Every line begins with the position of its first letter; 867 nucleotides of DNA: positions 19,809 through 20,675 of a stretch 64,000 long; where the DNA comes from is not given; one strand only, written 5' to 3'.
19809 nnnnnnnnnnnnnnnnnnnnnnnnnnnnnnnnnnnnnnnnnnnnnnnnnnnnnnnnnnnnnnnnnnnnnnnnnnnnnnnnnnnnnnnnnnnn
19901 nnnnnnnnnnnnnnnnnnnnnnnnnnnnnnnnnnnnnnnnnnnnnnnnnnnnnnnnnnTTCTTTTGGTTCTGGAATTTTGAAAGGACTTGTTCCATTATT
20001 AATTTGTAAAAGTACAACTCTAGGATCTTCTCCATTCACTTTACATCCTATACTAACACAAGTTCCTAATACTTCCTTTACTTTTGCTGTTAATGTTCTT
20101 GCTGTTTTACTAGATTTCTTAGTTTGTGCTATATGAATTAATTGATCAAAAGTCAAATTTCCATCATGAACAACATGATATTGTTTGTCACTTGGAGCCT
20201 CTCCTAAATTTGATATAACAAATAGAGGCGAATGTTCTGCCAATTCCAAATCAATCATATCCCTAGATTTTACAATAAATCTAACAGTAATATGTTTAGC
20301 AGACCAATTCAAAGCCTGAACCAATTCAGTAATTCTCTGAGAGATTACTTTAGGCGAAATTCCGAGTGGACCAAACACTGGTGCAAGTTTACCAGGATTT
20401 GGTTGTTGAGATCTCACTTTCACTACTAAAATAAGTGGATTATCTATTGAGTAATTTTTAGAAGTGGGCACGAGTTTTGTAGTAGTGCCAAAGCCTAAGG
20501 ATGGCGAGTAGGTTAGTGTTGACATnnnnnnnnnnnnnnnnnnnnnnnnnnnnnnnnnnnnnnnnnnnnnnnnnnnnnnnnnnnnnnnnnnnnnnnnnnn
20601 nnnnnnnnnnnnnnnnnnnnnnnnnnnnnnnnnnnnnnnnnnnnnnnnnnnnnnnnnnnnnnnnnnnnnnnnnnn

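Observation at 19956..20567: Highly divergent uL11-family (L12e/L11) protein with a 40-aa N-terminal extension – a ribosomal-protein paralogue or organelle-targeted form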

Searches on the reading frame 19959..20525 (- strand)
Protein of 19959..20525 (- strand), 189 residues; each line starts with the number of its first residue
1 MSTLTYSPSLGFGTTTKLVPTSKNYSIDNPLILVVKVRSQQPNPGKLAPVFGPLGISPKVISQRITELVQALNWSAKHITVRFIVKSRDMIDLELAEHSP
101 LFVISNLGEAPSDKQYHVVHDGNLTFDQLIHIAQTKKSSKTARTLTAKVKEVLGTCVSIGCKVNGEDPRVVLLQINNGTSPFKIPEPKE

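Call 3: search_protein_families(library=pfam, proteins=[window:19959-20525:-], max_evalue=1)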
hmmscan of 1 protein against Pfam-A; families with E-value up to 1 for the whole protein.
seq(189 aa): 2 families
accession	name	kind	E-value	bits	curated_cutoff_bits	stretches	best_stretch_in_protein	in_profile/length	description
PF00298.24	Ribosomal_L11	-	1.6e-12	48.1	21.4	1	105-163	11-69/69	Ribosomal protein L11, RNA binding domain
PF03946.19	Ribosomal_L11_N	-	0.018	15.3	32.9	1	36-85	4-52/58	Ribosomal protein L11, N-terminal domain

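Call 4: search_protein_families(library=ncbifam, proteins=[window:19959-20525:-], max_evalue=1)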
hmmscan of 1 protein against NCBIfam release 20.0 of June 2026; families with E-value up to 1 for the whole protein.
seq(189 aa): 2 families
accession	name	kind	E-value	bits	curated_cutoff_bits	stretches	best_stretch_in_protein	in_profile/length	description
NF002232.0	PRK01143.1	equivalog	1.2e-19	71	162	1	41-179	16-153/164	50S ribosomal protein L11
TIGR01632.1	L11_bact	equivalog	0.00042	20.3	141.85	1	117-164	92-139/140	50S ribosomal protein L11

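Call 5: search_solved_structures(query=window:19959-20525:-, max_evalue=1, show_alignments=3)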
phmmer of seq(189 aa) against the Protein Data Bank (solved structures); distinct sequences matched with E-value up to 1: 46.
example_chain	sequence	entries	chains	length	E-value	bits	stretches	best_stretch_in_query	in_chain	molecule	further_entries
28ln_Bt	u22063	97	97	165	7.3e-24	87.9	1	45-179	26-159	Large ribosomal subunit protein uL11 | uL11 | 60S Ribosomal protein L12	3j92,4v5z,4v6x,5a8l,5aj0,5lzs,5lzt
9y42_t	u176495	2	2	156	7.6e-24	87.8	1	45-179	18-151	60S ribosomal protein L12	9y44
7ls1_k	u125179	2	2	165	7.6e-24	87.8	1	45-179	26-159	60S ribosomal protein L12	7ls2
3j7p_K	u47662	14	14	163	7.8e-24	87.8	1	45-179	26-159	Ribosomal protein uL11 | uL11 | Ribosomal protein L12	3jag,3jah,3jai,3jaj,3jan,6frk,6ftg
9p73_Lt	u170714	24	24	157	7.9e-24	87.8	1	45-179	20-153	Large ribosomal subunit protein uL11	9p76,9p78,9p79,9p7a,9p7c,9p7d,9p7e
6gz3_Aq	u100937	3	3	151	8.4e-24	87.7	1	46-179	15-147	Ribosomal protein L12 | ribosomal protein uL11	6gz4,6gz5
11he_t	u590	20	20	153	9e-24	87.6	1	45-179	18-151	uL11 | eL11 | 60S ribosomal protein L12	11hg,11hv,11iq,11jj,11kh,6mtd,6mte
6d90_t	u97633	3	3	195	1.1e-23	87.3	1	45-179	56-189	Ribosomal protein L12 | uL12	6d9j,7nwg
7nwh_t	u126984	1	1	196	1.1e-23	87.3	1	45-179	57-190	uL12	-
6zvk_M2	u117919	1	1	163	1.7e-23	86.7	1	45-179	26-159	Uncharacterized protein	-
4v7e_CK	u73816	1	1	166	6.2e-23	84.9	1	44-179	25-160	60S ribosomal protein L11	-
8q87_Bt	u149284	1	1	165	2.6e-22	82.8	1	45-179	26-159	60S ribosomal protein L12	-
8g5z_LK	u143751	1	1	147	2.9e-22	82.7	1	45-172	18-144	60S ribosomal protein L12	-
6olg_Aq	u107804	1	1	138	3.7e-20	75.8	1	45-163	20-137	60S ribosomal protein L12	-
4v6w_CK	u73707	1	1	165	6.4e-20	75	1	44-179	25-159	60S ribosomal protein L12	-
3j16_H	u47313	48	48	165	1.1e-18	71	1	45-185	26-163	60S ribosomal protein L11 | 60S ribosomal protein L12 | 60S ribosomal protein rpL12 (L11p)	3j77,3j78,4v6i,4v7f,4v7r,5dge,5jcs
5col_A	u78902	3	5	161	9.5e-15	58.2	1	46-179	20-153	50S ribosomal protein L11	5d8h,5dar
1s72_I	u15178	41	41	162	2.2e-09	40.7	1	37-178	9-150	50S ribosomal protein L11P | 50S ribosomal protein L11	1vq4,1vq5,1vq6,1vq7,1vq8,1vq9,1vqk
5o60_J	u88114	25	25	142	0.013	18.7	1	101-163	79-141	50S ribosomal protein L11 | Large ribosomal subunit protein uL11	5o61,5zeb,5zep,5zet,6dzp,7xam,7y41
6dzi_J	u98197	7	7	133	0.013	18.7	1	102-163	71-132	50S ribosomal protein L11 | Large ribosomal subunit protein uL11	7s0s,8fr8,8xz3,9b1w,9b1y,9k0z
7unr_J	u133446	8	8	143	0.048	16.8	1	118-165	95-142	50S ribosomal protein L11 | Large ribosomal subunit protein uL10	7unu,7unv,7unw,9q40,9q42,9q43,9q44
6spb_I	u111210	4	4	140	0.06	16.5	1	117-165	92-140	50S ribosomal protein L11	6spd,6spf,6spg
1nkw_G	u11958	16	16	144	0.073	16.2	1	119-165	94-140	50S ribosomal protein L11 | ribosomal protein L11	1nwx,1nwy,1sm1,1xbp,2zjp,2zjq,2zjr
5dm6_F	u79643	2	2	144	0.073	16.2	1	119-165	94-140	50S ribosomal protein L11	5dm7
4v49_BG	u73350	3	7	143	0.08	16.1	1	119-165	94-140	50S ribosomal protein L11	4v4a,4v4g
8fmw_AK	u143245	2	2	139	0.15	15.2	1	36-163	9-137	50S ribosomal protein L11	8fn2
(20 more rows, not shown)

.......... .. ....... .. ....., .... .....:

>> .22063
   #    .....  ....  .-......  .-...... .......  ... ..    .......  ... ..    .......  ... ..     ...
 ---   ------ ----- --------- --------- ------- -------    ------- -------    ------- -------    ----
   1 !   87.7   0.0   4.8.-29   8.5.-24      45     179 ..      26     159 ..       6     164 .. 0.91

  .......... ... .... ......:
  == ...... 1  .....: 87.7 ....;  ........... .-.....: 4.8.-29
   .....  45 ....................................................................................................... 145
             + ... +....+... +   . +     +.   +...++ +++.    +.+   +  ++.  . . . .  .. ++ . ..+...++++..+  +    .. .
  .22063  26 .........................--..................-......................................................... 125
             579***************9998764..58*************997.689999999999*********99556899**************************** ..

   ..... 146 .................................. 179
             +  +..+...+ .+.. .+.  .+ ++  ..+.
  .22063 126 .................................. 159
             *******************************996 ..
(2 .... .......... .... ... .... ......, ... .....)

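Call 6: find_homologous_proteins(query=window:19959-20525:-, max_evalue=0.001)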
Query seq(189 aa) (189 aa): 6 proteins with E <= 0.001 among 58 candidates.
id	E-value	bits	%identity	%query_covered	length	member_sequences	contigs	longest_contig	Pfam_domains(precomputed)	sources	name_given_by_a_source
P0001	4.6e-119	413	100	100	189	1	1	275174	PF00298.25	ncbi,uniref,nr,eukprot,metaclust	ncbi:predicted protein [Naegleria gruberi]|uniref:Predicted protein n=1 Tax=Naegleria gruberi TaxID=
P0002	4.7e-54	201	64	75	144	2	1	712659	PF00298.25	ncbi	ncbi:predicted protein, partial [Naegleria gruberi]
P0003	1.6e-31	128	41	96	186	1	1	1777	PF00298.25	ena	-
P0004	1.2e-16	79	35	82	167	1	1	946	PF03946.20,PF00298.25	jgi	-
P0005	1.2e-16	79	36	78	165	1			PF03946.20,PF00298.25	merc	-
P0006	6.9e-12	64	35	78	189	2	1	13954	-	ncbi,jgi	jgi:large subunit ribosomal protein L12e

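Call 9: list_cluster_members(proteins=[P0001, P0002, P0003, P0006, P0004, P0005])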
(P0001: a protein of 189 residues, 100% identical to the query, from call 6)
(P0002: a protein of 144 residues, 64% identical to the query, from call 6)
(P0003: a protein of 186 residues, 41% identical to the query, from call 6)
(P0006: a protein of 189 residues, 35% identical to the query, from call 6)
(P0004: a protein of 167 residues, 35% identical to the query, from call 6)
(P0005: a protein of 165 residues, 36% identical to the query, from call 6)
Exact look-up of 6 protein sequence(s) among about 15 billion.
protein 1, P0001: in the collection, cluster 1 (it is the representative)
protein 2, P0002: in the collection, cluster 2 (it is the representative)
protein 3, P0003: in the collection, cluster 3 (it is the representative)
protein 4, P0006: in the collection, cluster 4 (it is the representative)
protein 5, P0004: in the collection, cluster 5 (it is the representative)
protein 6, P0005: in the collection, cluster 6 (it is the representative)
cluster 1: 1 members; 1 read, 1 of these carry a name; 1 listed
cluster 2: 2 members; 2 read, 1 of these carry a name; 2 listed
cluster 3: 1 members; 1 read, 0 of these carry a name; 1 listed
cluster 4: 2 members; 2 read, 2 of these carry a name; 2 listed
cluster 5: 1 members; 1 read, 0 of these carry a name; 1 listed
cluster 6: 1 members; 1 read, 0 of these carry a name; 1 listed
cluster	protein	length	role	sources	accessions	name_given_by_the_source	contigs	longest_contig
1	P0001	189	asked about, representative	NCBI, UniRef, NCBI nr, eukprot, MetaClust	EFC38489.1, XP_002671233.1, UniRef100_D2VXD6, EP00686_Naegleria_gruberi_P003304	predicted protein [Naegleria gruberi] | Predicted protein n=1 Tax=Naegleria gruberi TaxID=5762 RepID=D2VXD6_NAEGR | uncharacterized protein NAEGRDRAFT_73708 [Naegleria gruberi]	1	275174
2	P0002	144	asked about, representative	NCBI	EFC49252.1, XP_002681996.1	predicted protein, partial [Naegleria gruberi]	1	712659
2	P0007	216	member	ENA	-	-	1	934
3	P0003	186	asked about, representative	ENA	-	-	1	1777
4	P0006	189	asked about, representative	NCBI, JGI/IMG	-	large subunit ribosomal protein L12e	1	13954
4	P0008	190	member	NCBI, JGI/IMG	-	large subunit ribosomal protein L12e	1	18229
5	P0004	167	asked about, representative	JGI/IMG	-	-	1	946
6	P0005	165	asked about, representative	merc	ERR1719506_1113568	-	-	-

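Call 10: find_encoding_contigs(protein=P0006, flank=5000, max_places=4)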
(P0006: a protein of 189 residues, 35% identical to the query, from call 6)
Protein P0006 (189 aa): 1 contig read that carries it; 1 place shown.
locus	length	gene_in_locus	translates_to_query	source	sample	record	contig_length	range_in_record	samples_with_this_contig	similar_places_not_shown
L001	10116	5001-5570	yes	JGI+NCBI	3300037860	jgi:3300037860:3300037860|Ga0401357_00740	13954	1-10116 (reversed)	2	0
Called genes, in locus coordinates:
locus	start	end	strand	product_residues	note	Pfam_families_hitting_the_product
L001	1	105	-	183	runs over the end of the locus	-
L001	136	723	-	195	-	-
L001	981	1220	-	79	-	-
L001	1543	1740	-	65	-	PF02826:2-Hacid_dh_C (weak)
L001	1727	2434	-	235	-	PF02826:2-Hacid_dh_C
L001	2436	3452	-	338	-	PF00612:IQ (faint)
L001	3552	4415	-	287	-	PF14388:DUF4419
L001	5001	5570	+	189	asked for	-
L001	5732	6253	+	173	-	PF00298:Ribosomal_L11 (weak)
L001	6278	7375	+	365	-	-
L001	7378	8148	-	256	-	-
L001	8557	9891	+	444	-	PF00621:RhoGEF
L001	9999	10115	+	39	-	?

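Call 11: find_encoding_contigs(protein=P0003, flank=5000, max_places=4)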
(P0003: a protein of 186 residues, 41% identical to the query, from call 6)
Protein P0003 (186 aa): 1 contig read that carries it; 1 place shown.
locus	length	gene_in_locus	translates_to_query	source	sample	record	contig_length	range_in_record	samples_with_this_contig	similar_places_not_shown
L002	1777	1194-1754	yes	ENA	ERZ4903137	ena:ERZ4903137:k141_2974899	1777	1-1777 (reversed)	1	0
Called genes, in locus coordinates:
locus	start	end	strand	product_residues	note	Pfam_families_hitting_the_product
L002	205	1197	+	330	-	-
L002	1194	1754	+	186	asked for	PF00298:Ribosomal_L11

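Call 12: find_encoding_contigs(protein=P0002, flank=5000, max_places=4)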
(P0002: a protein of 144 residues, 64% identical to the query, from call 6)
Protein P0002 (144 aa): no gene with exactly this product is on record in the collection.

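Call 18: search_protein_representatives(protein=P0001)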
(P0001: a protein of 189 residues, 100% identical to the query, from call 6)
Query: 189 residues. Proteins with E-value up to 0.001 (for the whole library): 608; up to 1e-10: 97; up to 1e-30: 4. The best 150 are listed.
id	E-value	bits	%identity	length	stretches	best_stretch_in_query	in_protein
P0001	1.5e-119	412.7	100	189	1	1-189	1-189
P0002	1.5e-54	200.9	65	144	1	46-186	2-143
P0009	8.1e-33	130.1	37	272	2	50-178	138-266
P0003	5.2e-32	127.5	46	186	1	17-186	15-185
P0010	8.6e-20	87.7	38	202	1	38-185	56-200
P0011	1.6e-19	86.8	37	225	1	45-179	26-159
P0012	1.7e-19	86.8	37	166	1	44-179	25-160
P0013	1.9e-19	86.6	35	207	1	32-185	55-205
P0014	2.1e-19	86.4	37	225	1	45-179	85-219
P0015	3.7e-19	85.6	38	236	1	44-179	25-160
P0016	6.1e-19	84.9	35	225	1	45-181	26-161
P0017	6.4e-19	84.9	38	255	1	44-178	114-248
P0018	6.5e-19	84.8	37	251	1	45-179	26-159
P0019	6.9e-19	84.8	37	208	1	44-179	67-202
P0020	7.2e-19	84.7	37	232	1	44-179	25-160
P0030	1.1e-17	80.8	36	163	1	47-186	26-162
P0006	2.2e-12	63.6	38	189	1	34-176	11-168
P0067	2.3e-12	63.5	34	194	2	75-179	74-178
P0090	3.4e-11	59.7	44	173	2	117-178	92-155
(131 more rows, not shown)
